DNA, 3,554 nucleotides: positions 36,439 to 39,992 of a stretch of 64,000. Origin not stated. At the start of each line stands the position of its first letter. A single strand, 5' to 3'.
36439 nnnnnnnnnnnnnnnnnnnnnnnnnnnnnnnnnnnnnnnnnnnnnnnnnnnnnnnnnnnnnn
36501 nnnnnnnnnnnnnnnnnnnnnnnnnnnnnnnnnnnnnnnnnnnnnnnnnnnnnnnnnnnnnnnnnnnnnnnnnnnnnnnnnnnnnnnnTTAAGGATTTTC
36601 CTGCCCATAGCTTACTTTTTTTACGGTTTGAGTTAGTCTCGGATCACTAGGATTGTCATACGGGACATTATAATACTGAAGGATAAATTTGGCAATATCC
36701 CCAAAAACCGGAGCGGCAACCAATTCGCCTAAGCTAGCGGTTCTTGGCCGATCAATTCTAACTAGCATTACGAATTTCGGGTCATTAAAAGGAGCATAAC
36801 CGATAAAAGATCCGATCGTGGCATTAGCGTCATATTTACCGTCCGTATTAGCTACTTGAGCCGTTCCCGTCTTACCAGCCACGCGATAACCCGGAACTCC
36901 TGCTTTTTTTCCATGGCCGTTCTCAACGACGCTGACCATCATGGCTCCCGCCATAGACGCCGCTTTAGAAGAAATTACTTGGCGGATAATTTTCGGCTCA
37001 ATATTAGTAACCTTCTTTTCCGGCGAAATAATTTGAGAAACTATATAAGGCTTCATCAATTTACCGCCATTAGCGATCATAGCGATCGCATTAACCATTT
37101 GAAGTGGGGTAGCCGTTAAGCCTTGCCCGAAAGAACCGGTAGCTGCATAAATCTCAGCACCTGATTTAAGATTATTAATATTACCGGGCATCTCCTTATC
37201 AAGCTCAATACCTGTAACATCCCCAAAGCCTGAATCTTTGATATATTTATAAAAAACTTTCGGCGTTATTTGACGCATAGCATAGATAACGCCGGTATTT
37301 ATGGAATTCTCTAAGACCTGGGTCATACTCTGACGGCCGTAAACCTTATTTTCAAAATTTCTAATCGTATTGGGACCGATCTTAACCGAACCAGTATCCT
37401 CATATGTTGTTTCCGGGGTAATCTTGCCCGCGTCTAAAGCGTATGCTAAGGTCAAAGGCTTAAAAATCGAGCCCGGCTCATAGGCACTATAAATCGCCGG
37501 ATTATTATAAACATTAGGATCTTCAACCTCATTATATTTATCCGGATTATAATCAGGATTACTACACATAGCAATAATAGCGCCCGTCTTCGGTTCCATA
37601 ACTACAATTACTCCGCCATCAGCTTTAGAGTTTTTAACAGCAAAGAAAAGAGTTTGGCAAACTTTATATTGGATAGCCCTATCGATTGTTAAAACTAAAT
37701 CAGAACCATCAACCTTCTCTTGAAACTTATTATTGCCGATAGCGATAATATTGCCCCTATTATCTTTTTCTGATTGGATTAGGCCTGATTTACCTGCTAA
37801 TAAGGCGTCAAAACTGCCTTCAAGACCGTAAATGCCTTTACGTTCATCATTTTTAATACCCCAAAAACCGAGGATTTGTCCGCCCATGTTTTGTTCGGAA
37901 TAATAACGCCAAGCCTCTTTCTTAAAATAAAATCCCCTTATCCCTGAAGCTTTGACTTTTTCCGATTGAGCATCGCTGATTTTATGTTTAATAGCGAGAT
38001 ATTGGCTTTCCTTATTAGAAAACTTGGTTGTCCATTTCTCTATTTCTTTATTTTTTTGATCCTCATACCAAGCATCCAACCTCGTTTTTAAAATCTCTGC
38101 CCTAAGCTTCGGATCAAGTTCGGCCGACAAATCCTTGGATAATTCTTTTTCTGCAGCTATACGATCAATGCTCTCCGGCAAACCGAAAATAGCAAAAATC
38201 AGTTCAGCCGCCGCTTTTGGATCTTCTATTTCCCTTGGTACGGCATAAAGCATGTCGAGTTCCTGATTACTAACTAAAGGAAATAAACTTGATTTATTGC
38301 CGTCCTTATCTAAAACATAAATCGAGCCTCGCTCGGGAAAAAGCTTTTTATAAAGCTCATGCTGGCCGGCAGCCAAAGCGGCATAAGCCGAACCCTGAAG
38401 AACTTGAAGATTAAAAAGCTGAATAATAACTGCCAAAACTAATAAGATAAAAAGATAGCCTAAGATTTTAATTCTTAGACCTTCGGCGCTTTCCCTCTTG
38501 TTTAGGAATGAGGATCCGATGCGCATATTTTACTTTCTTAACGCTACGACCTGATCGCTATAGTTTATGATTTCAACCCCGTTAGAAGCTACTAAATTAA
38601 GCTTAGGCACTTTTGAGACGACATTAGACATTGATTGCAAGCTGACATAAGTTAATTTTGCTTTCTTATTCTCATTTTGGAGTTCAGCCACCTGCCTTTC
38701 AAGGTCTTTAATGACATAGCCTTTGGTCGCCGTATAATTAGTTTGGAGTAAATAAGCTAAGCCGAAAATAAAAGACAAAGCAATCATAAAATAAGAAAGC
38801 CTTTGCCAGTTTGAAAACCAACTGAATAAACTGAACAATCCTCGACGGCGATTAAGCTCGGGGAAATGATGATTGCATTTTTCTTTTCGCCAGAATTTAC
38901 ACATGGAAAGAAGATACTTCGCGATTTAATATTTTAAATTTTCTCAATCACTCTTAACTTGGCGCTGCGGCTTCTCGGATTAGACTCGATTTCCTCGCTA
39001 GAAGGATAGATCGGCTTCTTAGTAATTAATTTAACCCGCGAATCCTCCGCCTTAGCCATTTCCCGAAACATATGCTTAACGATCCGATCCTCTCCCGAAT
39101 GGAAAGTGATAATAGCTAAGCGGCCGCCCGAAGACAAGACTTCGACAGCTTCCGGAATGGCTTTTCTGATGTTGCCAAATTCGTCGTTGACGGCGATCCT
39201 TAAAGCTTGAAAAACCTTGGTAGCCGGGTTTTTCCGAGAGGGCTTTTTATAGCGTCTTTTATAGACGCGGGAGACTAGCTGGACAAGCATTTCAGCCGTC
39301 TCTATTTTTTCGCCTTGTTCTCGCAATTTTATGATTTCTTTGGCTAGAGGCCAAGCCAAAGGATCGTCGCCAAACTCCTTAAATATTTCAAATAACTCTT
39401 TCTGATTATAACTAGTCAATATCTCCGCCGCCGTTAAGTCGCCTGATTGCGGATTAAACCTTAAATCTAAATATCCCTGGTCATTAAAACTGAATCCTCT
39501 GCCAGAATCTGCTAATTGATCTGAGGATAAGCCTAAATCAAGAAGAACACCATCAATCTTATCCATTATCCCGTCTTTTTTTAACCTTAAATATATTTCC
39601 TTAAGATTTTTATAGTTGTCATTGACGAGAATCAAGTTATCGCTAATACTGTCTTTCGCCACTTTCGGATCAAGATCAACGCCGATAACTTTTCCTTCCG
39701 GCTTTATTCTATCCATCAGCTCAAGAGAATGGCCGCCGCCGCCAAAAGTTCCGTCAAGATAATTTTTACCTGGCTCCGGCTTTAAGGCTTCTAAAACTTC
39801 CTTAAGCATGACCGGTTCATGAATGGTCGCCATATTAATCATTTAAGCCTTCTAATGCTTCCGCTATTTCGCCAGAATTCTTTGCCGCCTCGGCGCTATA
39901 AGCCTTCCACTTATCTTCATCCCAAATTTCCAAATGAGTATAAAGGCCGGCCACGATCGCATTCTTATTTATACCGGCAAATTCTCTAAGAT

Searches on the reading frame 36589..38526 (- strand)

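Call 90: search_protein_families(library=pfam, proteins=[window:36589-38526:-], max_evalue=0.001)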
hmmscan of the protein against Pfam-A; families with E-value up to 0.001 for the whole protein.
window:36589-38526:- (645 aa): 2 families
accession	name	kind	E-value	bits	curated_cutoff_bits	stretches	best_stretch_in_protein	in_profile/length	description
PF00905.27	Transpeptidase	-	1e-76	258.4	22.1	1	305-612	1-298/299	Penicillin binding protein transpeptidase domain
PF03717.20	PBP_dimer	-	2.3e-11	44.9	24.4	1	64-261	4-176/180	Penicillin-binding Protein dimerisation domain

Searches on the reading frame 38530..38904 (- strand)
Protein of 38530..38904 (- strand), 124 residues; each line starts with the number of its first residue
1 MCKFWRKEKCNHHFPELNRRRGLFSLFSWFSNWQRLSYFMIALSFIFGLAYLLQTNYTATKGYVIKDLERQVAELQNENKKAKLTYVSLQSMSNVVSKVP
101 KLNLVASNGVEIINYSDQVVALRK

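Call 90: search_protein_families(library=pfam, proteins=[window:38530-38904:-], max_evalue=0.001)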
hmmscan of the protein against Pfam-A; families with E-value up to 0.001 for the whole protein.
window:38530-38904:- (124 aa): 1 family
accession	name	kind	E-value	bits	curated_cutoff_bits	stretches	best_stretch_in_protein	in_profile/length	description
PF19579.4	FtsL_2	-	9.2e-05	22.7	24.6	1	23-107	9-87/100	Bacteriodetes cell division protein (FtsL-like)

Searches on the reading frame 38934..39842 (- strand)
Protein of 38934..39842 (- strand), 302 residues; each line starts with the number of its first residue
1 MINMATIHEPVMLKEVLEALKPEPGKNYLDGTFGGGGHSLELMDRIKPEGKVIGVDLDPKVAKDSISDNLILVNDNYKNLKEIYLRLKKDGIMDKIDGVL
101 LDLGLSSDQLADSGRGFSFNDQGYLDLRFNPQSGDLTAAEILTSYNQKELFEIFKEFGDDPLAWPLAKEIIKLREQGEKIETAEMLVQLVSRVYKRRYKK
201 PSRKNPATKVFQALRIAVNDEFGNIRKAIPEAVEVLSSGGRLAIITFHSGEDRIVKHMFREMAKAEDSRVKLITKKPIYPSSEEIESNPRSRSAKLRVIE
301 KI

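Call 90: search_protein_families(library=pfam, proteins=[window:38934-39842:-], max_evalue=0.001)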
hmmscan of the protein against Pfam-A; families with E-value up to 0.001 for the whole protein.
window:38934-39842:- (302 aa): 2 families
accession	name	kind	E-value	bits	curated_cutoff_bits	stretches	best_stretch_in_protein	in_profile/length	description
PF01795.25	Methyltransf_5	-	2.4e-88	297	27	1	7-302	3-309/309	MraW methylase family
PF01209.24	Ubie_methyltran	-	0.0007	19.5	20.1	0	16-62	39-85/233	ubiE/COQ5 methyltransferase family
